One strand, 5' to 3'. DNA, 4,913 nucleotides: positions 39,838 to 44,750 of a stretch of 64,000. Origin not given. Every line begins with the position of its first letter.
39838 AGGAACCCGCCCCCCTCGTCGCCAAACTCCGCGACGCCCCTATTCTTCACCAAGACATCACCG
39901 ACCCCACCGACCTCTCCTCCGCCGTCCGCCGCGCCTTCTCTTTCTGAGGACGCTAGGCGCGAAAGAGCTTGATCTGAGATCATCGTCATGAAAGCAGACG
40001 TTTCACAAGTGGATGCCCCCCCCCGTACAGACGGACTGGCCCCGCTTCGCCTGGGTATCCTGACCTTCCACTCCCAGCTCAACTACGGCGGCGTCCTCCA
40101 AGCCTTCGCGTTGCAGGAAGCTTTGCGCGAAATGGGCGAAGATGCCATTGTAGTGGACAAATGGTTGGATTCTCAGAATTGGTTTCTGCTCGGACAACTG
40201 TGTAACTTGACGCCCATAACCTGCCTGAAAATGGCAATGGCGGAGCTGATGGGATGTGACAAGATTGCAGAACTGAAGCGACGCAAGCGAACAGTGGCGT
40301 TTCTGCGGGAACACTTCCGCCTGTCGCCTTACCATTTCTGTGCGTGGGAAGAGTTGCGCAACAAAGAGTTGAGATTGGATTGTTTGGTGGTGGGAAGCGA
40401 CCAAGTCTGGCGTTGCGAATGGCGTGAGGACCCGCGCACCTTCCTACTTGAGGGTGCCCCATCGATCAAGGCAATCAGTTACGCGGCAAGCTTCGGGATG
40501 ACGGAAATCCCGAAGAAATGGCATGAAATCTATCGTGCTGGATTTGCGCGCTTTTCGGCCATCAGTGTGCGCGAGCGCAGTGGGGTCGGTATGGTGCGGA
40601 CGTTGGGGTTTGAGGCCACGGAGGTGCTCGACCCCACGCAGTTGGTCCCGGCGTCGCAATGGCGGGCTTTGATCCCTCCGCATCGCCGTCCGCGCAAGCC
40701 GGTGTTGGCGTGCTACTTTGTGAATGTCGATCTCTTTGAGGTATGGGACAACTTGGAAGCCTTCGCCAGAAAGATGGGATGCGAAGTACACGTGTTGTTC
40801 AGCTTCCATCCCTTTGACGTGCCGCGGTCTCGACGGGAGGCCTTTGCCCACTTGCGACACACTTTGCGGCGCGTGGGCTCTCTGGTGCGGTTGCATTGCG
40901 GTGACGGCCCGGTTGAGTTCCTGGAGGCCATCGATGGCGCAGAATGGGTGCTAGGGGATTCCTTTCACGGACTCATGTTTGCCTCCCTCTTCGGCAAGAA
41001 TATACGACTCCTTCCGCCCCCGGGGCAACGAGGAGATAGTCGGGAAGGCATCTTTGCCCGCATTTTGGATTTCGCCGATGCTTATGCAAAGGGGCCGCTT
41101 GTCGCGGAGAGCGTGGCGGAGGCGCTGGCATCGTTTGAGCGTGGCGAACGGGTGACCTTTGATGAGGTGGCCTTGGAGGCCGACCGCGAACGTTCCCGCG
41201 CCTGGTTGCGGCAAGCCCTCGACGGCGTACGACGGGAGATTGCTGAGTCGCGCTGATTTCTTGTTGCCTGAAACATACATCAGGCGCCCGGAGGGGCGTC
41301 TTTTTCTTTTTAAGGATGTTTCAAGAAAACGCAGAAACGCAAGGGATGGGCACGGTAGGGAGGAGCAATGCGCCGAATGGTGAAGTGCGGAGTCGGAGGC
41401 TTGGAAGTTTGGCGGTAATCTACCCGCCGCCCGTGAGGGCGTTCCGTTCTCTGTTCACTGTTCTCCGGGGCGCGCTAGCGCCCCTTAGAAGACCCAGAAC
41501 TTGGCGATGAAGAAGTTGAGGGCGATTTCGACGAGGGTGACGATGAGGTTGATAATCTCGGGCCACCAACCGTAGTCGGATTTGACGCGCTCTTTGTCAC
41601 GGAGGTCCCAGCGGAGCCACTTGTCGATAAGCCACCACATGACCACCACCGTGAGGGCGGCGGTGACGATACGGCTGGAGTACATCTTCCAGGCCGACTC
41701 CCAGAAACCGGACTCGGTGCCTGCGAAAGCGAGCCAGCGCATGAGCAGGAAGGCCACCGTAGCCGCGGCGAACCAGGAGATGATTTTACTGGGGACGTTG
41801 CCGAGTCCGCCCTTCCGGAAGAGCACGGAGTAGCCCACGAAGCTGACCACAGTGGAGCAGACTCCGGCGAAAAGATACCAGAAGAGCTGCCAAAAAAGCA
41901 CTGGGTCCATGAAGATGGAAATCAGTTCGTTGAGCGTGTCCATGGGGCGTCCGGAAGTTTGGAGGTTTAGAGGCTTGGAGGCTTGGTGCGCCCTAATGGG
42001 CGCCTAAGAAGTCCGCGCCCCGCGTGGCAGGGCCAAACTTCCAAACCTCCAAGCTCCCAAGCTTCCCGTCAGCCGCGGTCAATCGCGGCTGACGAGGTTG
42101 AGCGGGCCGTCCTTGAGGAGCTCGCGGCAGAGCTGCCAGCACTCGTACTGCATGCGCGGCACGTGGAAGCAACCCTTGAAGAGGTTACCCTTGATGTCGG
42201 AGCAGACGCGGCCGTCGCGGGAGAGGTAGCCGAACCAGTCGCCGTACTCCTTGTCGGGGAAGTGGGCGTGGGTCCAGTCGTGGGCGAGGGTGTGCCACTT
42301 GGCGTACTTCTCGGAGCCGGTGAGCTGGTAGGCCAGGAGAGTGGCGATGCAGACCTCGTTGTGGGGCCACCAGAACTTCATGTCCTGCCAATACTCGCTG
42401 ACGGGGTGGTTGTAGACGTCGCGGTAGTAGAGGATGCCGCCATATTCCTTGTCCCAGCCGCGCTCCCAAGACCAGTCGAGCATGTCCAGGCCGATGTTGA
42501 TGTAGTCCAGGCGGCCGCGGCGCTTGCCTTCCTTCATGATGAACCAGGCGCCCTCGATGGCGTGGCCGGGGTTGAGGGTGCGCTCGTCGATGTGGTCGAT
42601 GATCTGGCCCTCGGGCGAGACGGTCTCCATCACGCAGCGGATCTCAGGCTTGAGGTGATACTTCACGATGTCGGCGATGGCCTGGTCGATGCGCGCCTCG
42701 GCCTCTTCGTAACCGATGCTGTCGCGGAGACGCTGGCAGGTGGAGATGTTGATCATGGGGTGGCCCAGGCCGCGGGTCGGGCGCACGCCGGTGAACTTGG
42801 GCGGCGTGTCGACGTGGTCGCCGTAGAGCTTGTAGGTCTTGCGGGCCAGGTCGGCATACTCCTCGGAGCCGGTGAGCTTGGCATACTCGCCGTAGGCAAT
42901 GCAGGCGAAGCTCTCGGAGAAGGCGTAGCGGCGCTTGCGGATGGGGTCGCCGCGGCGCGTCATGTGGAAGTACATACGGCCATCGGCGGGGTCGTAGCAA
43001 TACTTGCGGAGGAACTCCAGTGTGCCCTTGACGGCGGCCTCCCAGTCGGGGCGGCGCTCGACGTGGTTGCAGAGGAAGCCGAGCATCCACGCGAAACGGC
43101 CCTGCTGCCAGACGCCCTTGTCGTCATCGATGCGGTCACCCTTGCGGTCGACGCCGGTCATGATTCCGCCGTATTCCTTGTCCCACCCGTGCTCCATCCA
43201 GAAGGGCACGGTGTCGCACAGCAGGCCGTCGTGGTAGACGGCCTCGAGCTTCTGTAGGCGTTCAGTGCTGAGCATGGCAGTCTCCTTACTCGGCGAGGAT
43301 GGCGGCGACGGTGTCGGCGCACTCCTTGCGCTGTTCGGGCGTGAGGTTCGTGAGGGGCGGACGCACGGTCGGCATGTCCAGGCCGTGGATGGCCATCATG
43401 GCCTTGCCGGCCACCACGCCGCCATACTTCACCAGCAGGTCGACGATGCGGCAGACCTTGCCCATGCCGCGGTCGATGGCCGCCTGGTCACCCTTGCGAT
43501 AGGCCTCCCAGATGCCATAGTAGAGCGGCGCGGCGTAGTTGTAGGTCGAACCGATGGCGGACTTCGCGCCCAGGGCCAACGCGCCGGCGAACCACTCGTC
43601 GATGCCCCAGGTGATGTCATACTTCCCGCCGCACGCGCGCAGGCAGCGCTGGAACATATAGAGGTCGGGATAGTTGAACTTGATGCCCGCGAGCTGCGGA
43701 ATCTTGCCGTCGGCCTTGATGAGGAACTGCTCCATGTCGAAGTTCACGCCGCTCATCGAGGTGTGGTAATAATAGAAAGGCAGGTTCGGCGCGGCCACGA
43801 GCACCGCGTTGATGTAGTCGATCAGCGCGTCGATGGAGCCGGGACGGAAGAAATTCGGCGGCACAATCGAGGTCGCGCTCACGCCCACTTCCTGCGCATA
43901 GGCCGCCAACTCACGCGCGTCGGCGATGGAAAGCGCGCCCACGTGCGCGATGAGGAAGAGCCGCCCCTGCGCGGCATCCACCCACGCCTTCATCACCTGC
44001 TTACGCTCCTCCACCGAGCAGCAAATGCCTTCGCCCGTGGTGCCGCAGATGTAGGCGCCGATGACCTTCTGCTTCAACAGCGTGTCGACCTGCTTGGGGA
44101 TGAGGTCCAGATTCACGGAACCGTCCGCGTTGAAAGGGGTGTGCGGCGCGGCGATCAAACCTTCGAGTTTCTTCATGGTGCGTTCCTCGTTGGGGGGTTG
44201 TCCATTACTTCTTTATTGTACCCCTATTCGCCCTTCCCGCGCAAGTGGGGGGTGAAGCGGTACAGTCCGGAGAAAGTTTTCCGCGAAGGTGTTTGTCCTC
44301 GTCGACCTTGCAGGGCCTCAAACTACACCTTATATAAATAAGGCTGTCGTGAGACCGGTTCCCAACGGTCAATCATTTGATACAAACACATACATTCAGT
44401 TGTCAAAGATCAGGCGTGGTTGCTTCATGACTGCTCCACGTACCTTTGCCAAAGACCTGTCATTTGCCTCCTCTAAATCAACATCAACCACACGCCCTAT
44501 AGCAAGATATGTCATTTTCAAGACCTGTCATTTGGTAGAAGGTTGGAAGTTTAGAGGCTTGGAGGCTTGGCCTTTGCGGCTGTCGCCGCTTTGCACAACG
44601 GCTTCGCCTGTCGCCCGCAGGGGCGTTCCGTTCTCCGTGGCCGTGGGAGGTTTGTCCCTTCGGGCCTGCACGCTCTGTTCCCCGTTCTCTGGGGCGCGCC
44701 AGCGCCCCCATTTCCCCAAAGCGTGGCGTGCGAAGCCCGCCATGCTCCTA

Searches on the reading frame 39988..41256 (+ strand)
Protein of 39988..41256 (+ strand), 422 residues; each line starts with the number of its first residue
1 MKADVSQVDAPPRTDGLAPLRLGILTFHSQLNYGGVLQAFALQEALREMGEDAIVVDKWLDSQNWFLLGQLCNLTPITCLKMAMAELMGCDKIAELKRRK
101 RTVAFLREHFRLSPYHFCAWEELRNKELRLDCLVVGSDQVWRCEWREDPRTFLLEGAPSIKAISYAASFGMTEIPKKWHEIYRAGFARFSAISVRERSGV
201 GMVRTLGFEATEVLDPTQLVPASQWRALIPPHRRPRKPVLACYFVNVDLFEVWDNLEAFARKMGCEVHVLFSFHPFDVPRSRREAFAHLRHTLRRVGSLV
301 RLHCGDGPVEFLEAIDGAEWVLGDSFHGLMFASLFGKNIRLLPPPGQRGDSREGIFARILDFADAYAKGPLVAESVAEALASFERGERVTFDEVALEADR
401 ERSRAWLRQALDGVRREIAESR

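Call 7: search_protein_families(library=pfam, proteins=[window:39988-41256:+])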
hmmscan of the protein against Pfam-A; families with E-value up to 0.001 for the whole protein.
window:39988-41256:+ (422 aa): 1 family
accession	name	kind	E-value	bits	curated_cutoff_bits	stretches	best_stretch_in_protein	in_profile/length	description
PF04230.19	PS_pyruv_trans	-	8e-25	88.7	25.3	1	32-337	1-271/280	Polysaccharide pyruvyl transferase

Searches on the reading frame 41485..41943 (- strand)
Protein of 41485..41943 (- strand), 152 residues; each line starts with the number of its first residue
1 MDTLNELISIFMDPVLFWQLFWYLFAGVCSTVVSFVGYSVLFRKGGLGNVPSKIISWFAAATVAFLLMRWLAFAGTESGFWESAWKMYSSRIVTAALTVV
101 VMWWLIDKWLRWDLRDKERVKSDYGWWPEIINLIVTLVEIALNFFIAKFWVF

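Call 7: search_protein_families(library=pfam, proteins=[window:41485-41943:-])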
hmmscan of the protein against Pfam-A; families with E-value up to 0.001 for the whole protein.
window:41485-41943:- (152 aa): 1 family
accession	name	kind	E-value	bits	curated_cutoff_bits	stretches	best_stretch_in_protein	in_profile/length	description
PF04138.20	GtrA_DPMS_TM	-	1.9e-15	57.5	26.1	1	23-152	2-117/117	GtrA/DPMS, transmembrane domain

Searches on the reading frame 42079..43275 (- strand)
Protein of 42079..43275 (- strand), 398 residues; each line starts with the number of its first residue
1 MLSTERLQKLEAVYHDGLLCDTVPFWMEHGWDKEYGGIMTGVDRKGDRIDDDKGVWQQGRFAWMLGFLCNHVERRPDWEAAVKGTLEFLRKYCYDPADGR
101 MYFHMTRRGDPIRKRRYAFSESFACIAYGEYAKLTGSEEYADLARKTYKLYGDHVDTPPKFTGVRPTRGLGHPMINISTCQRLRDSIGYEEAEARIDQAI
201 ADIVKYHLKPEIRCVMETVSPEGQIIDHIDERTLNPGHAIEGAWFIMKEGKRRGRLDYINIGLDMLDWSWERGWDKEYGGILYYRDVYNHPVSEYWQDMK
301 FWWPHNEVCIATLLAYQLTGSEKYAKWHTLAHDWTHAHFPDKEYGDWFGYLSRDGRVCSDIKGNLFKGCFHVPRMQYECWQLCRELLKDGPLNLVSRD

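Call 7: search_protein_families(library=pfam, proteins=[window:42079-43275:-])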
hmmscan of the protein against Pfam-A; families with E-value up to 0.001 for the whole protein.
window:42079-43275:- (398 aa): 1 family
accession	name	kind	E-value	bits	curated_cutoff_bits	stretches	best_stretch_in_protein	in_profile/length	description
PF07221.17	GlcNAc_2-epim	-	6.4e-44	151.1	23.4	1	40-363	4-336/347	N-acylglucosamine 2-epimerase (GlcNAc 2-epimerase)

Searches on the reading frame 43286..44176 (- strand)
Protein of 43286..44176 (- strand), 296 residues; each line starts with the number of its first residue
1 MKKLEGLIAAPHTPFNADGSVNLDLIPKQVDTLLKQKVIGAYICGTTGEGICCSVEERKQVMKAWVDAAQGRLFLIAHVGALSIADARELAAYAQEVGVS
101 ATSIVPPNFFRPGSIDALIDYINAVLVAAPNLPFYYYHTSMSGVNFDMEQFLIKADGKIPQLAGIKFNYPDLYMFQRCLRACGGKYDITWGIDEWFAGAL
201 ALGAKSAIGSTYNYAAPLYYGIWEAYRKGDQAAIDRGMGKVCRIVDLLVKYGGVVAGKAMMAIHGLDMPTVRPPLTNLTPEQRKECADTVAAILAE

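Call 7: search_protein_families(library=pfam, proteins=[window:43286-44176:-])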
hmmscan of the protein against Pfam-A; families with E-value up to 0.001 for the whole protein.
window:43286-44176:- (296 aa): 1 family
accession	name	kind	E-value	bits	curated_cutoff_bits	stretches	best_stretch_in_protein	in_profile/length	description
PF00701.28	DHDPS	-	1.8e-52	178.3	22.1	1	4-292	2-288/289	Dihydrodipicolinate synthetase family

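Call 14: find_encoding_contigs(protein=window:43286-44176:-, flank=3000, max_places=6)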
Protein window:43286-44176:- (296 aa): 23 contigs read that carry it; 6 places shown.
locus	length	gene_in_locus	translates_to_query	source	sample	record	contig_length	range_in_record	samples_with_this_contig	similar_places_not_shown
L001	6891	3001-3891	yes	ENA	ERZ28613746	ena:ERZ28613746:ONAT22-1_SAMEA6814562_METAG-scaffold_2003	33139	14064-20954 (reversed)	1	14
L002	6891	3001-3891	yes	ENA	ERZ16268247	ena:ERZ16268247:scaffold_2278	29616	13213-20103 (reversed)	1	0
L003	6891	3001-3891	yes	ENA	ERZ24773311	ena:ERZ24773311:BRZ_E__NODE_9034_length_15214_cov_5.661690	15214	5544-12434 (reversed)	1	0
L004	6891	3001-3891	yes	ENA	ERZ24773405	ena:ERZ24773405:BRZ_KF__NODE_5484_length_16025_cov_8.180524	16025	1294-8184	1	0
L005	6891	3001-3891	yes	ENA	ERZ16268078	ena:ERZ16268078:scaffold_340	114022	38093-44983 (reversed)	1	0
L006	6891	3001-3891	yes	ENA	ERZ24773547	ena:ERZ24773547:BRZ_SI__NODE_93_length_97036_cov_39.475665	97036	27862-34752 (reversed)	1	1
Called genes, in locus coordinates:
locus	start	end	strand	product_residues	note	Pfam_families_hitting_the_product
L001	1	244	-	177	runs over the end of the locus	PF02416:TatA_B_E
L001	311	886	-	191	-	PF00691:OmpA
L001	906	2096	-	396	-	PF08450:SGL (faint), PF25174:Beta-prop_THOC3 (faint), PF26549:Tricorn_N, PF07676:PD40, PF26550:Tricorn_2nd (weak), PF00930:DPPIV_N (weak), PF26549:Tricorn_N, PF07676:PD40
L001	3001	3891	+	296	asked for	PF00701:DHDPS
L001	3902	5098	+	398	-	PF07221:GlcNAc_2-epim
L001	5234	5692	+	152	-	PF04138:GtrA_DPMS_TM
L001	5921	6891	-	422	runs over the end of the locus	PF04230:PS_pyruv_trans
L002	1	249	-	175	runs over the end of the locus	PF02416:TatA_B_E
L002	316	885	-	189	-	PF00691:OmpA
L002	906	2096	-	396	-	PF08450:SGL (faint), PF25174:Beta-prop_THOC3 (faint), PF26549:Tricorn_N, PF07676:PD40, PF26550:Tricorn_2nd (weak), PF00930:DPPIV_N (weak), PF26549:Tricorn_N, PF07676:PD40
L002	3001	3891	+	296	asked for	PF00701:DHDPS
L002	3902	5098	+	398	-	PF07221:GlcNAc_2-epim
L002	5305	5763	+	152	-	PF04138:GtrA_DPMS_TM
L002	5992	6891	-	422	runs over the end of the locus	PF04230:PS_pyruv_trans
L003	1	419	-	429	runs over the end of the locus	PF00109:ketoacyl-synt, PF00108:Thiolase_N (faint), PF02801:Ketoacyl-synt_C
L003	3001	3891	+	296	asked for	PF00701:DHDPS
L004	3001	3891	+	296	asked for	PF00701:DHDPS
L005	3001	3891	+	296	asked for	PF00701:DHDPS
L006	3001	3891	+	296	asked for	PF00701:DHDPS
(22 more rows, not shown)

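Call 48: find_homologous_proteins(query=window:43286-44176:-, max_evalue=1e-40)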
Query window:43286-44176:- (296 aa): 3356 proteins with E <= 1e-40 among 8000 candidates; the best 120 are listed.
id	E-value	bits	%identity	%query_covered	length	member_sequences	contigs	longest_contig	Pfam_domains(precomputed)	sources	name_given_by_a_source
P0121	2.0e-188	643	94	100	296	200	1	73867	PF00701.29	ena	-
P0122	4.7e-183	625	91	100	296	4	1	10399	PF00701.29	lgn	-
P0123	4.6e-180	615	89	100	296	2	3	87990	PF00701.29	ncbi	-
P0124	7.4e-179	611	89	100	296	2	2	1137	PF00701.29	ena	-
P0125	1.9e-176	603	87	100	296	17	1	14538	PF00701.29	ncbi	-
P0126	9.6e-175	598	87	100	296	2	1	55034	PF00701.29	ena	-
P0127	5.2e-173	592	86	100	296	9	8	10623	PF00701.29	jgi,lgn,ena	-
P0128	1.8e-169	580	85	100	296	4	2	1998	PF00701.29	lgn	-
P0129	6.2e-168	575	85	99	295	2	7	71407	PF00701.29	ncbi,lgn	ncbi:MAG: dihydrodipicolinate synthase family protein [Kiritimatiellia bacterium]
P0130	3.7e-164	563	82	100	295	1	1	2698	PF00701.29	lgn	-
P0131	9.0e-162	555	80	100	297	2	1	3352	PF00701.29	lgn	-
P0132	2.9e-161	554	81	99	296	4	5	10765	PF00701.29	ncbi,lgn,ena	-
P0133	5.3e-161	553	81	99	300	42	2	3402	PF00701.29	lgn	-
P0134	7.2e-160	549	80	99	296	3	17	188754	PF00701.29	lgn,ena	-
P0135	6.2e-158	543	79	100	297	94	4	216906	PF00701.29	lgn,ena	-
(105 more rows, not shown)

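Call 49: find_encoding_contigs(protein=P0121, flank=10000, max_places=3)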
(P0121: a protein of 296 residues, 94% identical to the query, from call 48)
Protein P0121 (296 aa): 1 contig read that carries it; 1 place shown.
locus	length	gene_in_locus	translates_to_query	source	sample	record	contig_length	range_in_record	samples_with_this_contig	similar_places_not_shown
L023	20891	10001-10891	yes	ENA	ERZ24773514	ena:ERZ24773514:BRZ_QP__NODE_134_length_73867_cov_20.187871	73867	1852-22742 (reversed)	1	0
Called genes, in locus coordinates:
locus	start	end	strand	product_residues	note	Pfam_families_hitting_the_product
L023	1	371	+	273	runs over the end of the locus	PF23023:Anti-Pycsar_Apyc1, PF00753:Lactamase_B, PF12706:Lactamase_B_2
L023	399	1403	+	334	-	PF02729:OTCace_N, PF00185:OTCace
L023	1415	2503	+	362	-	PF02729:OTCace_N, PF00185:OTCace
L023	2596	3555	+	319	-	PF11858:DUF3378 (weak), PF01351:RNase_HII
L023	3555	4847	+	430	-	PF00275:EPSP_synthase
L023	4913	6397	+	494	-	PF13537:GATase_7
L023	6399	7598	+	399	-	PF02606:LpxK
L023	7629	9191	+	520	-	PF03023:MurJ, PF13440:Polysacc_synt_3 (weak)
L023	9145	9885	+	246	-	-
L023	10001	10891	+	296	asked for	PF00701:DHDPS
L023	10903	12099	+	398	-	PF07221:GlcNAc_2-epim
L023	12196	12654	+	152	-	PF04138:GtrA_DPMS_TM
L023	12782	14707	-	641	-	-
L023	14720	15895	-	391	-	PF00278:Orn_DAP_Arg_deC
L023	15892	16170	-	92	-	-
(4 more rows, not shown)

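Call 50: find_encoding_contigs(protein=P0123, flank=10000, max_places=3)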
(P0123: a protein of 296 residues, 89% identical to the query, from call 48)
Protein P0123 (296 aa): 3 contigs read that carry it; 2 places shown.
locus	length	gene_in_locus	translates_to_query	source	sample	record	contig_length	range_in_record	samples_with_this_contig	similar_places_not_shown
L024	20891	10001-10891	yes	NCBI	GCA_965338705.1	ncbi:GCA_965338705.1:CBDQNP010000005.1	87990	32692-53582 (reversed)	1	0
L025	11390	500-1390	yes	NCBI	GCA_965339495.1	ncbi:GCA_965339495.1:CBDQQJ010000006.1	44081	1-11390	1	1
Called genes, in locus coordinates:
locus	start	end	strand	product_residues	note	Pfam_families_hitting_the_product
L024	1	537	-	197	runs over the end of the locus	-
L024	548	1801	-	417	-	PF01808:AICARFT_IMPCHas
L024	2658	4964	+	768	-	-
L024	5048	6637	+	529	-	PF01743:PolyA_pol, PF12627:PolyA_pol_RNAbd, PF01966:HD (weak), PF13735:tRNA_NucTran2_2 (faint)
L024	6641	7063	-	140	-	PF01475:FUR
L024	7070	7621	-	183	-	PF21349:RUBY_RBDX, PF02915:Rubrerythrin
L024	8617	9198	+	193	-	-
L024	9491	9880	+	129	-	-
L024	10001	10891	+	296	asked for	PF00701:DHDPS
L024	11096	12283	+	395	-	PF07221:GlcNAc_2-epim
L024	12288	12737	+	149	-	PF04138:GtrA_DPMS_TM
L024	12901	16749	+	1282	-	PF18076:FGAR-AT_N, PF18072:FGAR-AT_linker, PF02769:AIRS_C, PF22689:FGAR-AT_PurM_N-like, PF02769:AIRS_C, PF13507:GATase_5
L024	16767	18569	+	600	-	PF00561:Abhydrolase_1, PF12697:Abhydrolase_6 (weak), PF12146:Hydrolase_4 (faint), PF13489:Methyltransf_23 (weak), PF07021:MetW, PF13649:Methyltransf_25 (weak), PF13847:Methyltransf_31 (weak), PF08241:Methyltransf_11 (weak)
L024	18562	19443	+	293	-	PF00132:Hexapep (faint), PF14602:Hexapep_2 (faint), PF25087:GMPPB_C (faint)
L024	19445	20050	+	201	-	-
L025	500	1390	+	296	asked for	PF00701:DHDPS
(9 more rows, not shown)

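Call 51: find_encoding_contigs(protein=P0126, flank=10000, max_places=3)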
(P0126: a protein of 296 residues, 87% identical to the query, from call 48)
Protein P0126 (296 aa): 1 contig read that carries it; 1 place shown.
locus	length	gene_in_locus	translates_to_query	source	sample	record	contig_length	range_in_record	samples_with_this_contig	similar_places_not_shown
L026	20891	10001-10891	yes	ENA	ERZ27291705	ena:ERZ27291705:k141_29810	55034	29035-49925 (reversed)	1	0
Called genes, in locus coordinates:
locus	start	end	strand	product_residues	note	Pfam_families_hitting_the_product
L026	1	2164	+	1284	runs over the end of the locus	PF18076:FGAR-AT_N, PF18072:FGAR-AT_linker, PF02769:AIRS_C, PF22689:FGAR-AT_PurM_N-like, PF02769:AIRS_C, PF13507:GATase_5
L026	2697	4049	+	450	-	PF00919:UPF0004, PF04055:Radical_SAM, PF01938:TRAM (weak)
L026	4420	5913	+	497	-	PF00884:Sulfatase, PF01663:Phosphodiest, PF16347:SGSH_C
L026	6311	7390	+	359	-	PF01321:Creatinase_N, PF00557:Peptidase_M24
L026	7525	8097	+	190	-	PF01227:GTP_cyclohydroI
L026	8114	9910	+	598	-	PF02677:QueH, PF01408:GFO_IDH_MocA, PF22725:GFO_IDH_MocA_C3 (faint)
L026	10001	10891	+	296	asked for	PF00701:DHDPS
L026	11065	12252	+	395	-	PF07221:GlcNAc_2-epim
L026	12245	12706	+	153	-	PF04138:GtrA_DPMS_TM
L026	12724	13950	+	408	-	PF07690:MFS_1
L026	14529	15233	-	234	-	PF00239:Resolvase, PF13384:HTH_23 (weak)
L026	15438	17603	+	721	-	PF00999:Na_H_Exchanger, PF02080:TrkA_C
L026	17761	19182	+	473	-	PF14821:Thr_synth_N, PF00291:PALP, PF24857:THR4_C (weak)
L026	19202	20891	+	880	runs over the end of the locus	PF12419:DUF3670, PF00176:SNF2-rel_dom, PF04851:ResIII (weak), PF00271:Helicase_C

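Call 52: find_encoding_contigs(protein=P0129, flank=10000, max_places=3)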
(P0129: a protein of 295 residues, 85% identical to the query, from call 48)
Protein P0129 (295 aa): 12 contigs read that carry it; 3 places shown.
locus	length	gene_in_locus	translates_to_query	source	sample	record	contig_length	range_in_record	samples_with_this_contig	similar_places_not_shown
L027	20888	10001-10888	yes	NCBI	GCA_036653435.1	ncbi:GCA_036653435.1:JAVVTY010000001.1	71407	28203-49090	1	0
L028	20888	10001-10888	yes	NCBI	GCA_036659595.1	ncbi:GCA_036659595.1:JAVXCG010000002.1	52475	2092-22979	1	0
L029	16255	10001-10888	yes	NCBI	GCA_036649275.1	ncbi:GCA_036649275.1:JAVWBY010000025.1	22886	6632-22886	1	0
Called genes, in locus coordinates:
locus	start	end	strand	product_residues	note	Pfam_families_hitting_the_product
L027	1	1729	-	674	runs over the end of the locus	PF14345:GDYXXLXY, PF05089:NAGLU, PF12972:NAGLU_C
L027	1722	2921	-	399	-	PF09925:DUF2157 (weak)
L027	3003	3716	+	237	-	PF01138:RNase_PH, PF03725:RNase_PH_C (weak)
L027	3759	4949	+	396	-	PF17785:PUA_3, PF10672:Methyltrans_SAM, PF03602:Cons_hypoth95 (weak)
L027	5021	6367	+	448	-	PF02878:PGM_PMM_I, PF02879:PGM_PMM_II, PF02880:PGM_PMM_III, PF00408:PGM_PMM_IV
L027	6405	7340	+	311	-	PF00056:Ldh_1_N, PF02866:Ldh_1_C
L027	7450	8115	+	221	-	-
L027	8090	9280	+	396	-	PF20706:GT4-conflict, PF00534:Glycos_transf_1, PF13692:Glyco_trans_1_4, PF13524:Glyco_trans_1_2 (weak)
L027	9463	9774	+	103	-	PF00216:Bac_DNA_binding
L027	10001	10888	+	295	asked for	PF00701:DHDPS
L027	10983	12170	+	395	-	PF07221:GlcNAc_2-epim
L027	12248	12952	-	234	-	PF01479:S4, PF00849:PseudoU_synth_2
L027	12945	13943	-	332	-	PF00728:Glyco_hydro_20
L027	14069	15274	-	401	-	PF00291:PALP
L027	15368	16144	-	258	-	PF00142:Fer4_NifH, PF01656:CbiA, PF02374:ArsA_ATPase (weak), PF06564:CBP_BcsQ, PF09140:MipZ (weak), PF10609:ParA, PF13614:AAA_31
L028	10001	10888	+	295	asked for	PF00701:DHDPS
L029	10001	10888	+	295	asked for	PF00701:DHDPS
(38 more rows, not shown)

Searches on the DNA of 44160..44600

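Call 69: search_rna_families(source=window, start=44160, end=44600, threshold=evalue, max_evalue=10)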
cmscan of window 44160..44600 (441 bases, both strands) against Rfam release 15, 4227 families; matches with E-value up to 10: 5.
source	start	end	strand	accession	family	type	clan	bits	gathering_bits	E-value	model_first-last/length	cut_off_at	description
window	44515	44566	-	RF01838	sobemo_FSE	Cis-reg; frameshift_element;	-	15.6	55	1.5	1-79/79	no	sobemovirus ribosomal frameshift elemental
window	44420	44574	-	RF02195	TP53TG1_1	Gene; lncRNA;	-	15.4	40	1.1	1-153/153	no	TP53 target 1 conserved region 1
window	44206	44278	+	RF03960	mir-6644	Gene; miRNA;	-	14.1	82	6.2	1-67/67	no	mir-6644 microRNA precursor family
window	44231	44252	-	RF01370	CRISPR-DR57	Gene; CRISPR;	-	12.8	39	9.6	5-26/37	no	CRISPR RNA direct repeat element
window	44408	44491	-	RF01134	sR30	Gene; snRNA; snoRNA; CD-box;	-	11.4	38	2.3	1-57/57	no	Small nucleolar RNA sR30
